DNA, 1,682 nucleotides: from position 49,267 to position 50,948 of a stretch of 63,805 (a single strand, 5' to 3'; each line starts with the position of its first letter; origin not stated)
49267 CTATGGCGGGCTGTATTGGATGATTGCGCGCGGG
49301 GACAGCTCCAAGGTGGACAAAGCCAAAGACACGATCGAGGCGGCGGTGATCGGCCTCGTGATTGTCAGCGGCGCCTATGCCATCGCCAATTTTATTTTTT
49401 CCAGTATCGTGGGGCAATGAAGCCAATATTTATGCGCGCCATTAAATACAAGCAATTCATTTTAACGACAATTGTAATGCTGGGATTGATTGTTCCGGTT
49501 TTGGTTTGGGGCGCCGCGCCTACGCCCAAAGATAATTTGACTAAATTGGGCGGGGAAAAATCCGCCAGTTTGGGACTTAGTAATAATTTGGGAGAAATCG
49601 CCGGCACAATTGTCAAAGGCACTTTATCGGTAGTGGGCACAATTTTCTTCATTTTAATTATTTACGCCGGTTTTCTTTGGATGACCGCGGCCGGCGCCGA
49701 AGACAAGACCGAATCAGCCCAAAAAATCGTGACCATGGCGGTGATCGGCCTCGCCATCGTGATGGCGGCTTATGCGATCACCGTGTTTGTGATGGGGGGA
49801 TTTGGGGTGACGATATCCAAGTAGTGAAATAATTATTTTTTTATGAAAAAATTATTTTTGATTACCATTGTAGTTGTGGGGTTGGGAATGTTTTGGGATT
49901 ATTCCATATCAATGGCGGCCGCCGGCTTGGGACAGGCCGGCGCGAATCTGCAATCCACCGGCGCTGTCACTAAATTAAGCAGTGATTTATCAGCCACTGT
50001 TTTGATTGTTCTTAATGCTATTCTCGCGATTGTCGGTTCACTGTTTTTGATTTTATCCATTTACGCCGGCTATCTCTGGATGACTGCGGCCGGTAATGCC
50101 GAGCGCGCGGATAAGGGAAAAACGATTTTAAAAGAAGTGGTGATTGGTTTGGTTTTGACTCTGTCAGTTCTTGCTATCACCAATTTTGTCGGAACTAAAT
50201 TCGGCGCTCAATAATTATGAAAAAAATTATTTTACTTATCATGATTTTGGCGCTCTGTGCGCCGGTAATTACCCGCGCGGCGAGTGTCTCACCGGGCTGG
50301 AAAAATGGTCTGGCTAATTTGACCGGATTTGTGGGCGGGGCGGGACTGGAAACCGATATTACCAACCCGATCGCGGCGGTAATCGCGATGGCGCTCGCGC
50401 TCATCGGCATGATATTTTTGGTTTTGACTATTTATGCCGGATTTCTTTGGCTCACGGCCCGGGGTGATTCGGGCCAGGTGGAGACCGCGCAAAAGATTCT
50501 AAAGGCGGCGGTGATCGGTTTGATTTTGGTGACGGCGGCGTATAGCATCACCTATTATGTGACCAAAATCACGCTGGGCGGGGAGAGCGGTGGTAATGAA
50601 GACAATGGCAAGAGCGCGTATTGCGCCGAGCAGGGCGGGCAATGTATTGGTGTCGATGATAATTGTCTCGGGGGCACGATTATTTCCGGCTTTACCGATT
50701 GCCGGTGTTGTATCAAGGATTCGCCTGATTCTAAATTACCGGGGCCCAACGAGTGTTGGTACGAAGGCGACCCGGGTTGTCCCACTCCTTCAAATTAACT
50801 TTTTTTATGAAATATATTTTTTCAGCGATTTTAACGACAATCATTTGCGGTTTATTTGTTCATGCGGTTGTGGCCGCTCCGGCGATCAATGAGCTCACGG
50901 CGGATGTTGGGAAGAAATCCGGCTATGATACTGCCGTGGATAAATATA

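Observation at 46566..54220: Array of 11 paralogous VirB2/TrbC-like two-helix 'pilin' genes with no T4SS machinery in sight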

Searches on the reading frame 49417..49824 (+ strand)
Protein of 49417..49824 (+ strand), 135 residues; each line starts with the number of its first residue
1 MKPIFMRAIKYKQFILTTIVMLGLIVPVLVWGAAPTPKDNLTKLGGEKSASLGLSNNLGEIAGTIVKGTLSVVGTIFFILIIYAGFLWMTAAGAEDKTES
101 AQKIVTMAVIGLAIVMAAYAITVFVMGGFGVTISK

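Call 4: search_protein_families(library=pfam, proteins=[window:49417-49824:+], max_evalue=1)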
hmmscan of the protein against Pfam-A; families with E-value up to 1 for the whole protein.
window:49417-49824:+ (135 aa): 4 families
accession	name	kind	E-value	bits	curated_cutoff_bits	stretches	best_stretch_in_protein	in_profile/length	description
PF18895.5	T4SS_pilin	-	6.1e-06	26.7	26.6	1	55-124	2-70/71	Type IV secretion system pilin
PF01032.23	FecCD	-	0.011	15.3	26.5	1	18-129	178-289/311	FecCD transport family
PF04290.18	DctQ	-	0.012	16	28.3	1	69-125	68-122/132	Tripartite ATP-independent periplasmic transporters, DctQ component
PF13968.11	DUF4220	-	0.24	11.4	27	1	69-125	238-295/341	Domain of unknown function (DUF4220)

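Call 5: search_protein_families(library=ncbifam, proteins=[window:49417-49824:+], max_evalue=1)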
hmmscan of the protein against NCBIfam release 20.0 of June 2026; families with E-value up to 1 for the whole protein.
window:49417-49824:+ (135 aa): 3 families
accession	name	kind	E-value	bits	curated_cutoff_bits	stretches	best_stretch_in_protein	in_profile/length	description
NF045849.1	ICE_MMCAP2_0565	equivalog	0.00018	21.1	40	1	55-127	6-78/80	Mbov_0395 family pilin-like conjugal transfer protein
TIGR04402.2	mob_CxxC_CxxC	subfamily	0.04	14.2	70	1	4-35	17-48/180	mobilome CxxCx(11)CxxC protein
NF037996.1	B-4DMT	subfamily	0.098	12.5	100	1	6-90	26-110/139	B-4DMT family transporter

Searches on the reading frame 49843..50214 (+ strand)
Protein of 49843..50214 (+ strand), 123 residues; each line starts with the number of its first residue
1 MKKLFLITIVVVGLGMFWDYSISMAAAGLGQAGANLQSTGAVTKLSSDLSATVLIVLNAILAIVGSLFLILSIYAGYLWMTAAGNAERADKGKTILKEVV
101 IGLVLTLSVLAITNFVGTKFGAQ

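Call 4: search_protein_families(library=pfam, proteins=[window:49843-50214:+], max_evalue=1)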
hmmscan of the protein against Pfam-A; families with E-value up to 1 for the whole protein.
window:49843-50214:+ (123 aa): 2 families
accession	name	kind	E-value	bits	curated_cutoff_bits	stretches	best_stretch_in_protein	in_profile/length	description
PF18895.5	T4SS_pilin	-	1.7e-08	34.9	26.6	1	56-116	12-71/71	Type IV secretion system pilin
PF17310.7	DUF5357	-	0.18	10.9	25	1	45-110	35-95/322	Family of unknown function (DUF5357)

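Call 5: search_protein_families(library=ncbifam, proteins=[window:49843-50214:+], max_evalue=1)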
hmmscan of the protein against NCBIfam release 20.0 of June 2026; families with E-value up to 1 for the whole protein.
window:49843-50214:+ (123 aa): 1 family
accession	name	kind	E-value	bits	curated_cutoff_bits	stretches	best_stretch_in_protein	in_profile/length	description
NF045849.1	ICE_MMCAP2_0565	equivalog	9.1e-08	31.7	40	1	42-116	2-76/80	Mbov_0395 family pilin-like conjugal transfer protein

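Call 7: find_encoding_contigs(protein=window:49843-50214:+, flank=10000, max_places=6)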
Protein window:49843-50214:+ (123 aa): 2 contigs read that carry it; 2 places shown.
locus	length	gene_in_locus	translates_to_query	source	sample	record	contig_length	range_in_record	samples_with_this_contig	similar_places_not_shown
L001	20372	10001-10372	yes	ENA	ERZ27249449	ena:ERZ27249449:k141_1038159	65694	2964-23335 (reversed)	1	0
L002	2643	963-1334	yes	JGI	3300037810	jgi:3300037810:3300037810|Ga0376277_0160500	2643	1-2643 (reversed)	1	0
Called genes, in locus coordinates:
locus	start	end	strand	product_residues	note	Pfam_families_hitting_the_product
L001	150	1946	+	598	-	PF07963:N_methyl, PF13620:CarboxypepD_reg (faint)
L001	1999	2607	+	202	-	PF07963:N_methyl (weak)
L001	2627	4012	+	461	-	-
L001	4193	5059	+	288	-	PF00483:NTP_transferase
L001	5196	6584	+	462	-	PF01547:SBP_bac_1, PF13416:SBP_bac_8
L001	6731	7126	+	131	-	PF18895:T4SS_pilin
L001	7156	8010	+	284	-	PF18895:T4SS_pilin (weak)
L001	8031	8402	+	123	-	PF18895:T4SS_pilin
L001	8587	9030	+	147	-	PF18895:T4SS_pilin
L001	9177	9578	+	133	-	PF18895:T4SS_pilin (weak)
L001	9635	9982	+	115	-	PF18895:T4SS_pilin (weak)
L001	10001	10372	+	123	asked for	PF18895:T4SS_pilin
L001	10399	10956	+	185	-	PF18895:T4SS_pilin (weak)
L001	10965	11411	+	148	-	PF18895:T4SS_pilin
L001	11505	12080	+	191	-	PF18895:T4SS_pilin (weak)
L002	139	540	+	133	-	PF18895:T4SS_pilin (weak)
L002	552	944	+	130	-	PF18895:T4SS_pilin (weak)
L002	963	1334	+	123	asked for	PF18895:T4SS_pilin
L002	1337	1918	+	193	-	PF18895:T4SS_pilin (weak)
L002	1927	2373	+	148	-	PF18895:T4SS_pilin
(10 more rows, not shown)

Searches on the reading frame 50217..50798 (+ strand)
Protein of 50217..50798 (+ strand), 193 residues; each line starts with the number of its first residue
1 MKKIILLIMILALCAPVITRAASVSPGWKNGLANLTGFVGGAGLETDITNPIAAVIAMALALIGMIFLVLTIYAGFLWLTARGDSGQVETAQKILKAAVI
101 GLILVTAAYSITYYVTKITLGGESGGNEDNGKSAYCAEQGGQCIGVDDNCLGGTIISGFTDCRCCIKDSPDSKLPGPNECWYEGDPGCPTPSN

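Call 4: search_protein_families(library=pfam, proteins=[window:50217-50798:+], max_evalue=1)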
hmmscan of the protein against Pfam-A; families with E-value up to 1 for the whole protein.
window:50217-50798:+ (193 aa): 5 families
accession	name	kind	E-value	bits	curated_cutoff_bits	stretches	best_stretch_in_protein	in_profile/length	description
PF18895.5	T4SS_pilin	-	1.8e-07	31.5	26.6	1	52-115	9-71/71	Type IV secretion system pilin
PF25231.1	DUF7847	-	0.014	15.1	28.7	1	54-124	95-163/252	Domain of unknown function (DUF7847)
PF02417.20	Chromate_transp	-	0.063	13.8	28.6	1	34-108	58-124/166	Chromate transporter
PF19629.4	DUF6133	-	0.15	12.7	27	1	72-111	6-44/65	Family of unknown function (DUF6133)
PF02322.20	Cyt_bd_oxida_II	-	0.18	11.6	35.6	1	40-115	137-211/302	Cytochrome bd terminal oxidase subunit II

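Call 5: search_protein_families(library=ncbifam, proteins=[window:50217-50798:+], max_evalue=1)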
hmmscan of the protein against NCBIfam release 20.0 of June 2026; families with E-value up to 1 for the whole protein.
window:50217-50798:+ (193 aa): 4 families
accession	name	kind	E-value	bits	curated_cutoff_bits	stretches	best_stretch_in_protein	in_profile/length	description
NF045849.1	ICE_MMCAP2_0565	equivalog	0.0015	18.2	40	1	47-118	11-79/80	Mbov_0395 family pilin-like conjugal transfer protein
NF041037.1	microcin_B17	exception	0.016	15.8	70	1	95-158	3-63/69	microcin B17 family TOMM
NF011607.0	PRK15033.1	subfamily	0.11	11.4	524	1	57-116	274-332/389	tricarballylate utilization 4Fe-4S protein TcuB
NF041882.1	PA3371_fam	equivalog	0.95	10.5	50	1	64-107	5-46/60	PA3371 family protein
